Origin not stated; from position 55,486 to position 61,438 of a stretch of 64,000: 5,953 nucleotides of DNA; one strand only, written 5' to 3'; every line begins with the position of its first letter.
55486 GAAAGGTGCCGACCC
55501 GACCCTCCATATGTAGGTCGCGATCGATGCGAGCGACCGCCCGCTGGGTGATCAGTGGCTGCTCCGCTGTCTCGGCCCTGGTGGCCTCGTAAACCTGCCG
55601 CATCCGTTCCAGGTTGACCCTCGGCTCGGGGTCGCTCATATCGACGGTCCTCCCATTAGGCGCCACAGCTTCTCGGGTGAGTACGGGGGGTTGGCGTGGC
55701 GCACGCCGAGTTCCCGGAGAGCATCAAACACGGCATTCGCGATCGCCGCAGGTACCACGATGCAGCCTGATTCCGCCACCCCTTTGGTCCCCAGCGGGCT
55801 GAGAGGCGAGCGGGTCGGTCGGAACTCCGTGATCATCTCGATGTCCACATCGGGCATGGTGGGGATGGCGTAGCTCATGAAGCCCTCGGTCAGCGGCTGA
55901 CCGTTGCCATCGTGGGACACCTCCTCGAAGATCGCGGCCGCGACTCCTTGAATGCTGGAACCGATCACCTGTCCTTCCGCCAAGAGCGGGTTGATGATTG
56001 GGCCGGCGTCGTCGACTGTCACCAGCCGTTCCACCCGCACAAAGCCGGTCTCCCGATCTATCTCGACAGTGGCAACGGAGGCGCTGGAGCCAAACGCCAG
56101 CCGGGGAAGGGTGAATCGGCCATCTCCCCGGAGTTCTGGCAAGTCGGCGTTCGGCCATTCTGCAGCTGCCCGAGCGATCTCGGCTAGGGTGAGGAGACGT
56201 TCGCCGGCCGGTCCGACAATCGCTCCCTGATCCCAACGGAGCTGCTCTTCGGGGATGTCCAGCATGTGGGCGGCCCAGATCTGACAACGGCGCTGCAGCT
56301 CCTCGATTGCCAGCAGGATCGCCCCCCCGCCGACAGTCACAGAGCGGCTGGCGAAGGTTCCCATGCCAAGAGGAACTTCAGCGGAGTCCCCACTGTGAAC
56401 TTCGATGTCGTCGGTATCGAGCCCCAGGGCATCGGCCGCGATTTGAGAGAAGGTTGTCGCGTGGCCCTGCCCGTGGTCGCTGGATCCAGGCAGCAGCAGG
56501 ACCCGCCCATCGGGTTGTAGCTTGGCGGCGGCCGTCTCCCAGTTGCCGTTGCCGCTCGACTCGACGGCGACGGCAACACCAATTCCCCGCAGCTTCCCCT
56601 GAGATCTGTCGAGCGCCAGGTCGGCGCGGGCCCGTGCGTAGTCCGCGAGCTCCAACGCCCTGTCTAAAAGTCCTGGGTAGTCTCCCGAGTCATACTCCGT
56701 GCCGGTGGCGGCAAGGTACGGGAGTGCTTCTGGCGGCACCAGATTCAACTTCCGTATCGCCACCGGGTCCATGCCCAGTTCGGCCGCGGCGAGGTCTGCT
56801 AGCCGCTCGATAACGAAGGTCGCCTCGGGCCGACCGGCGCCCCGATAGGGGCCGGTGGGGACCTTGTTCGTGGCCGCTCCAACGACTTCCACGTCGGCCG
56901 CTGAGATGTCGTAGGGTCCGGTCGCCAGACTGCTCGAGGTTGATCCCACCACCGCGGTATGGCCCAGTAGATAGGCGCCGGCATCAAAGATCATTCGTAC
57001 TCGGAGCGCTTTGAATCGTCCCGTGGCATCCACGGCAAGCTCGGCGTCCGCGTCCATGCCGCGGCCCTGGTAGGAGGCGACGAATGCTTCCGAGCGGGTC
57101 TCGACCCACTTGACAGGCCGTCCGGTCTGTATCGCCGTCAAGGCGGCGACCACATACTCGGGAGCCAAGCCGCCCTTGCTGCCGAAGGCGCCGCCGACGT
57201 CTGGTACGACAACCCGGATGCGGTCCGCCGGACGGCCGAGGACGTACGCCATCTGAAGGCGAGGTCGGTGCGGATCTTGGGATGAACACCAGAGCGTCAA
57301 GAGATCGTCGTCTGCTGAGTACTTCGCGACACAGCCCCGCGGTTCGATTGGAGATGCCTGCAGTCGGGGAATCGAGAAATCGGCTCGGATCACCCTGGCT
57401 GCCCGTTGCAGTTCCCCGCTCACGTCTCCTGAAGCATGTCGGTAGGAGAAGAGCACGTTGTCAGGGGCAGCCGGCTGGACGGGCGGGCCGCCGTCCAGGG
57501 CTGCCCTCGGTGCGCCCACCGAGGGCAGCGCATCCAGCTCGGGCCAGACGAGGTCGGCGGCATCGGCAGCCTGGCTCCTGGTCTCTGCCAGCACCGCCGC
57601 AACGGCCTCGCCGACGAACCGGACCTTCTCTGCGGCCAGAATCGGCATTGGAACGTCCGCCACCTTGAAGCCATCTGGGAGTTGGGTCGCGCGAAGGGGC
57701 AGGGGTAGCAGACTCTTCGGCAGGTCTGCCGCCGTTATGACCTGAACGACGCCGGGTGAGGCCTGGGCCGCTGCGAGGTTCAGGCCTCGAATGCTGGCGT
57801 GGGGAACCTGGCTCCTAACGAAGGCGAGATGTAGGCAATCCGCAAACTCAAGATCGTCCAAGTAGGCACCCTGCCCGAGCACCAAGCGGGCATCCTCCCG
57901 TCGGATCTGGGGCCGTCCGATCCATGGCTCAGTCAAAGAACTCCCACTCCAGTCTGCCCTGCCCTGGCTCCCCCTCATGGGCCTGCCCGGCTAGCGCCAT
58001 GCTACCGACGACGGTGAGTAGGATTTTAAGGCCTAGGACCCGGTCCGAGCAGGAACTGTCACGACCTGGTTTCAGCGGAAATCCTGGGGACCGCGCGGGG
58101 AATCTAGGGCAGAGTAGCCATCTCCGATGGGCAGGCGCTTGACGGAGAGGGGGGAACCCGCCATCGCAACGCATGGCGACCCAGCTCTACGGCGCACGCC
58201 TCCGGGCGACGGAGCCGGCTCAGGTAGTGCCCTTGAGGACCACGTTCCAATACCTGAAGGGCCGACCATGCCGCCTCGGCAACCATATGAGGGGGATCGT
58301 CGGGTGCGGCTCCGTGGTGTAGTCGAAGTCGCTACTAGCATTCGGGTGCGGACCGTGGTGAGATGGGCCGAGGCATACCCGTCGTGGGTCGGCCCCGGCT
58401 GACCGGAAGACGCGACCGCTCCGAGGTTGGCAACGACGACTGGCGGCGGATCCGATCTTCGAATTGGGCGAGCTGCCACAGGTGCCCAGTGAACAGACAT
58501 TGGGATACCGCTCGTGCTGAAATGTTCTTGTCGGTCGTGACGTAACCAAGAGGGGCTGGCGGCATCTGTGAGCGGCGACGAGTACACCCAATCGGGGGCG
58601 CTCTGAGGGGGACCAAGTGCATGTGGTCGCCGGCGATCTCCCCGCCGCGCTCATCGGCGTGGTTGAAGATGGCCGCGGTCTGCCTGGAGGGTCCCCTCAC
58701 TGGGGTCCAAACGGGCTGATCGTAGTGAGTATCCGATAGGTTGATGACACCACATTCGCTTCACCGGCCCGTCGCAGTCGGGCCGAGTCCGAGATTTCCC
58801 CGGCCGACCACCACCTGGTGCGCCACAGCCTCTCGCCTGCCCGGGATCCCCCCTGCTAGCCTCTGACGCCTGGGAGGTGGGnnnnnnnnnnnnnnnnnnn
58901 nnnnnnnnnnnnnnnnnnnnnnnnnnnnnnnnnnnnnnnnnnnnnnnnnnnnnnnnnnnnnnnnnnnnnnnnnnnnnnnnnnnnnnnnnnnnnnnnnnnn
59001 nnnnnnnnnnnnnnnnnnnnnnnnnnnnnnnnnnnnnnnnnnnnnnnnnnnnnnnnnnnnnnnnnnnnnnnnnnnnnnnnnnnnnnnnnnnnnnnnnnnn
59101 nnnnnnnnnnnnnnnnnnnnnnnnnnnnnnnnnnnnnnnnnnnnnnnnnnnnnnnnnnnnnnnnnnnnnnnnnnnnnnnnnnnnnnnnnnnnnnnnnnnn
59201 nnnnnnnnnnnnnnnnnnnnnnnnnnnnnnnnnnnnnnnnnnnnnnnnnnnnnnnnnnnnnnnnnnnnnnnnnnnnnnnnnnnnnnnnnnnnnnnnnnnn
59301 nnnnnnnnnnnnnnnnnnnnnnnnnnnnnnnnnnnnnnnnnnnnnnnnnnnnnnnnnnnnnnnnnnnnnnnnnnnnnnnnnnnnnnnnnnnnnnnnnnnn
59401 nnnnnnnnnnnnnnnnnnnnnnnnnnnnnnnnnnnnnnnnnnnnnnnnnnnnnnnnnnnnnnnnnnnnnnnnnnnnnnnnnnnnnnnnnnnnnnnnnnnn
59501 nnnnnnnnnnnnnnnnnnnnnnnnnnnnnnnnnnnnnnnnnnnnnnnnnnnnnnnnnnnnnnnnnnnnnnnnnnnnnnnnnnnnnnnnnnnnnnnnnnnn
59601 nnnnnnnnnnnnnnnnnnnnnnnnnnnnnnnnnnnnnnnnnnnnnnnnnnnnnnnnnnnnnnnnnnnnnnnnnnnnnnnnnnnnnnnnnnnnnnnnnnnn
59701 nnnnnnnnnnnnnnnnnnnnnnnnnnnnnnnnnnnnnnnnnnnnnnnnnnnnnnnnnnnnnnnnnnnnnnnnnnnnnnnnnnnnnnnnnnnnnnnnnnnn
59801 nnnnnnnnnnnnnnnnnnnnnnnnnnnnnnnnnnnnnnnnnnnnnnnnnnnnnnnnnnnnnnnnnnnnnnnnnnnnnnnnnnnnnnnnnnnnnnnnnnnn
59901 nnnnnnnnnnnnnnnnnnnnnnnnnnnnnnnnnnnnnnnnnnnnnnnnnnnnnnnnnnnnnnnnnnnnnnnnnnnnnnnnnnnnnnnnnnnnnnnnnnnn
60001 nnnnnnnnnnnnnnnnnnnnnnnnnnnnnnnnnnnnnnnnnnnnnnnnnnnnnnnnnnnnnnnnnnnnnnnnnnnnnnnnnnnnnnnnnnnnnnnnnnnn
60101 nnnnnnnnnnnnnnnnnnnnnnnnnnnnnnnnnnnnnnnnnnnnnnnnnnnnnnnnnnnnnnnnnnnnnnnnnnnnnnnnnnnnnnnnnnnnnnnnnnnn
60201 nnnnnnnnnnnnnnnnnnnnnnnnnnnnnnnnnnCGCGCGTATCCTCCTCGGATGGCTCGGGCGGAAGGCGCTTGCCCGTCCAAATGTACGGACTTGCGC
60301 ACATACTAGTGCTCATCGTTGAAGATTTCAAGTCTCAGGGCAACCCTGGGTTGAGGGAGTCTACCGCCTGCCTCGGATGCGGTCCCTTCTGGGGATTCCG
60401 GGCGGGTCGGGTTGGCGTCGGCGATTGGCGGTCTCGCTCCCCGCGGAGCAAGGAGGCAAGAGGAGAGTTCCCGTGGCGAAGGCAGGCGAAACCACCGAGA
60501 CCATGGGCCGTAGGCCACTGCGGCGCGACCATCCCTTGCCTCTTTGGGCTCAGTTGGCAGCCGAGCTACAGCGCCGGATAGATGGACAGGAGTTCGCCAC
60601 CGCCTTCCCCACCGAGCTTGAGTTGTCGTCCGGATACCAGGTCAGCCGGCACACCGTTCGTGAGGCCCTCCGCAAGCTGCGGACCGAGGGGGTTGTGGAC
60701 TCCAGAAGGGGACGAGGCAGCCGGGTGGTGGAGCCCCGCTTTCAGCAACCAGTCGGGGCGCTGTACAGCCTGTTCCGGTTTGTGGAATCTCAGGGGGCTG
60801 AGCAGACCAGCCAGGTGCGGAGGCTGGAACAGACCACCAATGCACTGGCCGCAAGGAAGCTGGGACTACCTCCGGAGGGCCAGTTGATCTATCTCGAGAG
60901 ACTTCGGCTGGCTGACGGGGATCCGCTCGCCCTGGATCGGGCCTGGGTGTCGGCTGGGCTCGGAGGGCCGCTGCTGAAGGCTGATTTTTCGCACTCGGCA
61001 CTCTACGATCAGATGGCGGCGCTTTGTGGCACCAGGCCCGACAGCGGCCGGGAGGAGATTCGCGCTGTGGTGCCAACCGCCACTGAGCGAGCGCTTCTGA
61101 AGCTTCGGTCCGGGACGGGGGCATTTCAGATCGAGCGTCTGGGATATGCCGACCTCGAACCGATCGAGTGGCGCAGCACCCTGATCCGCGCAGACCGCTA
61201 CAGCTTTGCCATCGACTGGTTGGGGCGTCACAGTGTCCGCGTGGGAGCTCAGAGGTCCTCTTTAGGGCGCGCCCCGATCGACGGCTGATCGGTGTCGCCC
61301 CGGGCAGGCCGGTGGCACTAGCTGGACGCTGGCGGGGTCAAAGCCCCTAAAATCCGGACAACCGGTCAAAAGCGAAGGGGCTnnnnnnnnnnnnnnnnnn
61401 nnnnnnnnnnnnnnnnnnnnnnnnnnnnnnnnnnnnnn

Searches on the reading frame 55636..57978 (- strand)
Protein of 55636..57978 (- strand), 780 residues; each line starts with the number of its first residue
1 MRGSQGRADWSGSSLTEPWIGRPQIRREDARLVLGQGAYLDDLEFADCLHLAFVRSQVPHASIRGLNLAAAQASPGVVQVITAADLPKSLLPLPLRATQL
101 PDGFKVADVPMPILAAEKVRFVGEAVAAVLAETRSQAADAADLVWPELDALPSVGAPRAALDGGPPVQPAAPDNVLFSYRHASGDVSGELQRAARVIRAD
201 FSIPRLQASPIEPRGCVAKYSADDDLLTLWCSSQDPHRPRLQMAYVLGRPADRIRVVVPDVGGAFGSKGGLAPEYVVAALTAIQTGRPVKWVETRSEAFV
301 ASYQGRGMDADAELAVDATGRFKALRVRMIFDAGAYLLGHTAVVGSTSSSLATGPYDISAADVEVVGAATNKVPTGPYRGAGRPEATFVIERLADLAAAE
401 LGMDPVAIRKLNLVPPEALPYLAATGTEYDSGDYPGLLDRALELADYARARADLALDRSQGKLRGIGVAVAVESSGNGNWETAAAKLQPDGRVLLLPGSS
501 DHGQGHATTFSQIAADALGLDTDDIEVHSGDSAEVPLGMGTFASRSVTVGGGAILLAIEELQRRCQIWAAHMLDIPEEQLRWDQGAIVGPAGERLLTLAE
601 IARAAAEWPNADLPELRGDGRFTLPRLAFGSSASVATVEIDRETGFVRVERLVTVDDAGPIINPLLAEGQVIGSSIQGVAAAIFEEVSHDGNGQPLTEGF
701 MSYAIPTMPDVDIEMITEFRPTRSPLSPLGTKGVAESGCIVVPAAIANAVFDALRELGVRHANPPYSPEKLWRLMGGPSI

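Call 3: search_protein_families(library=pfam, proteins=[window:55636-57978:-])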
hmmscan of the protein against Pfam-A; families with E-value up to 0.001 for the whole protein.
window:55636-57978:- (780 aa): 3 families
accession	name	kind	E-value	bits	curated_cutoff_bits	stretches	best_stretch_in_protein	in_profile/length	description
PF02738.23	MoCoBD_1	-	4.7e-75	252.3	27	1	168-413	2-244/244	Molybdopterin cofactor-binding domain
PF20256.3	MoCoBD_2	-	8.5e-74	249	27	1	441-711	2-282/283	Molybdopterin cofactor-binding domain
PF01315.27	Ald_Xan_dh_C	-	6.9e-25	87.9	31.3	1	35-145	2-103/110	Aldehyde oxidase and xanthine dehydrogenase, a/b hammerhead domain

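Call 4: search_protein_families(library=ncbifam, proteins=[window:55636-57978:-], max_evalue=0.00001)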
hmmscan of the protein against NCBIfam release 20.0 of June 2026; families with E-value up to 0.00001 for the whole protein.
window:55636-57978:- (780 aa): 13 families
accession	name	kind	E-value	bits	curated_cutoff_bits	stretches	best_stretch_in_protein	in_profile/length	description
NF041018.1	glyceraldDH_alpha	equivalog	1.6e-176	588.9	790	1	20-771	3-740/741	glyceraldehyde dehydrogenase subunit alpha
NF040766.1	CODH_aero_grp5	exception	8.5e-151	503.7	950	2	19-588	4-576/785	aerobic carbon-monoxide dehydrogenase large subunit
TIGR02416.1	CO_dehy_Mo_lg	equivalog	2.2e-143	479.2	991.15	1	28-773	1-769/770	aerobic carbon-monoxide dehydrogenase large subunit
NF043082.1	XdhA_XDHase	equivalog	3.5e-115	385.8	780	1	20-773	1-750/758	xanthine dehydrogenase subunit XdhA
NF007426.0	PRK09970.1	equivalog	4.6e-106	355.6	916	1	20-773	6-753/761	xanthine dehydrogenase molybdenum-binding subunit XdhA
TIGR03194.1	4hydrxCoA_A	equivalog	9.2e-98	328.5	994.55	1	33-774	10-745/746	4-hydroxybenzoyl-CoA reductase subunit alpha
TIGR03196.1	pucD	equivalog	1.3e-87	295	783.65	1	20-754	3-740/763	xanthine dehydrogenase subunit D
TIGR03313.1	Se_sel_red_Mo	hypoth_equivalog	1.8e-76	257.6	1101.9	2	172-772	350-946/951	molybdopterin-dependent oxidoreductase Mo/Fe-S-binding subunit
NF045668.1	pterin_aldehy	equivalog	7.5e-76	255.9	1100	2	36-562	191-715/905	molybdopterin-dependent aldehyde oxidoreductase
TIGR02965.1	xanthine_xdhB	equivalog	8.6e-70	235.8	849.5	1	31-764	12-739/758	xanthine dehydrogenase molybdopterin binding subunit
TIGR03311.1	Se_dep_XDH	equivalog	1.2e-65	222.1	830.45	1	25-565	166-678/848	selenium-dependent xanthine dehydrogenase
NF041671.1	peri_hyde_PaoC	equivalog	4.1e-62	210.6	1180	1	20-771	18-727/735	aldehyde oxidoreductase molybdenum-binding subunit PaoC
TIGR02969.1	mam_aldehyde_ox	subfamily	1.5e-31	108.8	1912.3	1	15-770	571-1302/1330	aldehyde oxidase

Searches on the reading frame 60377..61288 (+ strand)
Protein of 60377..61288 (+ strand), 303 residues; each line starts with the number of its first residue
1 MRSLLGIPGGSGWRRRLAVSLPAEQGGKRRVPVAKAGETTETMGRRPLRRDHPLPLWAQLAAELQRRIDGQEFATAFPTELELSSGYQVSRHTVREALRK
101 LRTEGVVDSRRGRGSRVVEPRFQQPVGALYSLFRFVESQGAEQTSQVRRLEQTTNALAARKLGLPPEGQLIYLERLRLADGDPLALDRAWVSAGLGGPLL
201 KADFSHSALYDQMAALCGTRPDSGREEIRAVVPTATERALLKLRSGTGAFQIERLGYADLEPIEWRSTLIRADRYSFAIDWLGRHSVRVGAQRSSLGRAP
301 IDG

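Call 8: search_protein_families(library=pfam, proteins=[window:60377-61288:+])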
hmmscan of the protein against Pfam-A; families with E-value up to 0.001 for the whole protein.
window:60377-61288:+ (303 aa): 2 families
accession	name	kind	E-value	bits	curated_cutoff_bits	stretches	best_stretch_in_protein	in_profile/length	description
PF07702.18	UTRA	-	1.1e-27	97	23.8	1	139-275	2-140/141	UTRA domain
PF00392.27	GntR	-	7.3e-12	45.2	27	1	59-117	4-64/64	Bacterial regulatory proteins, gntR family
